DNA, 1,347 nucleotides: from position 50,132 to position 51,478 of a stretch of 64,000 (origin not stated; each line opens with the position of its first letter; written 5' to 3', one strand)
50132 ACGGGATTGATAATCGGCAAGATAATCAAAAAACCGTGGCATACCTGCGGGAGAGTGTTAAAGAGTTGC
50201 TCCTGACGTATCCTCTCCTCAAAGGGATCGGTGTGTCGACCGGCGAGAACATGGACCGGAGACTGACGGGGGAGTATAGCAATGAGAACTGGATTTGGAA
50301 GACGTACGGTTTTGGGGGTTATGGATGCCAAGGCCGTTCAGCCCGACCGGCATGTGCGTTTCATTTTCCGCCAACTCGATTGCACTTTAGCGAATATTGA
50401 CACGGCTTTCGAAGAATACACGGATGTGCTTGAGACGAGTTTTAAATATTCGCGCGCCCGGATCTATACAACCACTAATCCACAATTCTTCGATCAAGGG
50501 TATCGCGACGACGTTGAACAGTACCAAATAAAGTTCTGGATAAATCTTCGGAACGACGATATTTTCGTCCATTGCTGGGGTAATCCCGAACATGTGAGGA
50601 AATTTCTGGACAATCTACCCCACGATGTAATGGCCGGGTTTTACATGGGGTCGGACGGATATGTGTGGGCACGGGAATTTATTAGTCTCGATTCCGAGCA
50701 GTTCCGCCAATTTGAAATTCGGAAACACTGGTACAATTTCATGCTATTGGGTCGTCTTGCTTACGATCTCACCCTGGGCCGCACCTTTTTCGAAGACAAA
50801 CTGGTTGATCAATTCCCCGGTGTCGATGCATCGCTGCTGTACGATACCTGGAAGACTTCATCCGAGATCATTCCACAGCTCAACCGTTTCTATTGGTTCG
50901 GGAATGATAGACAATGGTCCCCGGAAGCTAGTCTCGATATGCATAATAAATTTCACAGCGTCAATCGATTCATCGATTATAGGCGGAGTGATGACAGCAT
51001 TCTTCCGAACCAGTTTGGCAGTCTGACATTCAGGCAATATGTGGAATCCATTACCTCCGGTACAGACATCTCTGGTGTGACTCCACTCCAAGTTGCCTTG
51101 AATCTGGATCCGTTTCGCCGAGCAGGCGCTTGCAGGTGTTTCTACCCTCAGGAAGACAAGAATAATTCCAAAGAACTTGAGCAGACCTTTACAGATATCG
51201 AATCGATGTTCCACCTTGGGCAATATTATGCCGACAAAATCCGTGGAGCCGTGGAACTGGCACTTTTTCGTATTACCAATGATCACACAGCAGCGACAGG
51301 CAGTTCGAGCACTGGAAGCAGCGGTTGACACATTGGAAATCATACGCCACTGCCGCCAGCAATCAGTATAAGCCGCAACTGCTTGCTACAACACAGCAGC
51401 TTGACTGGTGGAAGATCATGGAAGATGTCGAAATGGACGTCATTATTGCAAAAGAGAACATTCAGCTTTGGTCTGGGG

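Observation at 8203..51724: Three independent perfect 10-bp tandem duplications at disrupted loci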

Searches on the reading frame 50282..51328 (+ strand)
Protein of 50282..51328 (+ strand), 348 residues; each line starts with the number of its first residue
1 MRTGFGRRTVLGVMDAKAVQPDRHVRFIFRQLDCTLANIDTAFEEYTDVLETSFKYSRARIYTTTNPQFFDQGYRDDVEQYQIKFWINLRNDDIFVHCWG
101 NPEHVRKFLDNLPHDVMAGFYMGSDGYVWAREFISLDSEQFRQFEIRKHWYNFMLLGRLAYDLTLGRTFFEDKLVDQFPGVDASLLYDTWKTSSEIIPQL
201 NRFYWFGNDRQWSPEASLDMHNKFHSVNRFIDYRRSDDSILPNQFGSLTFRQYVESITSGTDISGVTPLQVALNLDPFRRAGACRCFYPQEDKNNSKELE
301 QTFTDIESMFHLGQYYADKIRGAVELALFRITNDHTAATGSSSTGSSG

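Call 9: search_protein_families(library=pfam, proteins=[window:50282-51328:+], max_evalue=0.01)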
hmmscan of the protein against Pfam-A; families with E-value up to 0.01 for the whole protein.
window:50282-51328:+ (348 aa): 0 families

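Call 13: find_encoding_contigs(protein=window:50282-51328:+, flank=10000, max_places=10)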
Protein window:50282-51328:+ (348 aa): 3 contigs read that carry it; 2 places shown.
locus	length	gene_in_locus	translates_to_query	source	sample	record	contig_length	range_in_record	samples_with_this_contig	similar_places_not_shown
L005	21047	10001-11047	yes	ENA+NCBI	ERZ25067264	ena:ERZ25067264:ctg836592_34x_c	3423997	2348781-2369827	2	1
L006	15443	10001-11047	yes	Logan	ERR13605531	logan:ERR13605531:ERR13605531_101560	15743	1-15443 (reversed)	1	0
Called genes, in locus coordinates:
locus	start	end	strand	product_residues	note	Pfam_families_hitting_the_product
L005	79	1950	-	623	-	-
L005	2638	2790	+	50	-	-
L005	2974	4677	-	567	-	PF02543:Carbam_trans_N, PF16861:Carbam_trans_C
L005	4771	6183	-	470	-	PF01593:Amino_oxidase (weak), PF13450:NAD_binding_8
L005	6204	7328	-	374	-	PF01041:DegT_DnrJ_EryC1, PF01212:Beta_elim_lyase, PF00155:Aminotran_1_2, PF01053:Cys_Met_Meta_PP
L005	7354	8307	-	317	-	PF00106:adh_short (weak), PF01073:3Beta_HSD, PF01370:Epimerase, PF02719:Polysacc_synt_2, PF04321:RmlD_sub_bind, PF07993:NAD_binding_4, PF16363:GDP_Man_Dehyd, PF13460:NAD_binding_10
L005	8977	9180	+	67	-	-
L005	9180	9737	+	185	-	-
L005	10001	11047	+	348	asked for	-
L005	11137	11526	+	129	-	-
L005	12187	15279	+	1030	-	PF25852:DUF6242_C (faint), PF02012:BNR (faint), PF15902:Sortilin-Vps10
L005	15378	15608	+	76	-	-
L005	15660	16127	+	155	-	PF00107:ADH_zinc_N, PF13602:ADH_zinc_N_2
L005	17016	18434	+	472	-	PF03446:NAD_binding_2, PF00393:6PGD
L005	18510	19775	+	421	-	PF09861:Lar_N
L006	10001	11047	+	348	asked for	-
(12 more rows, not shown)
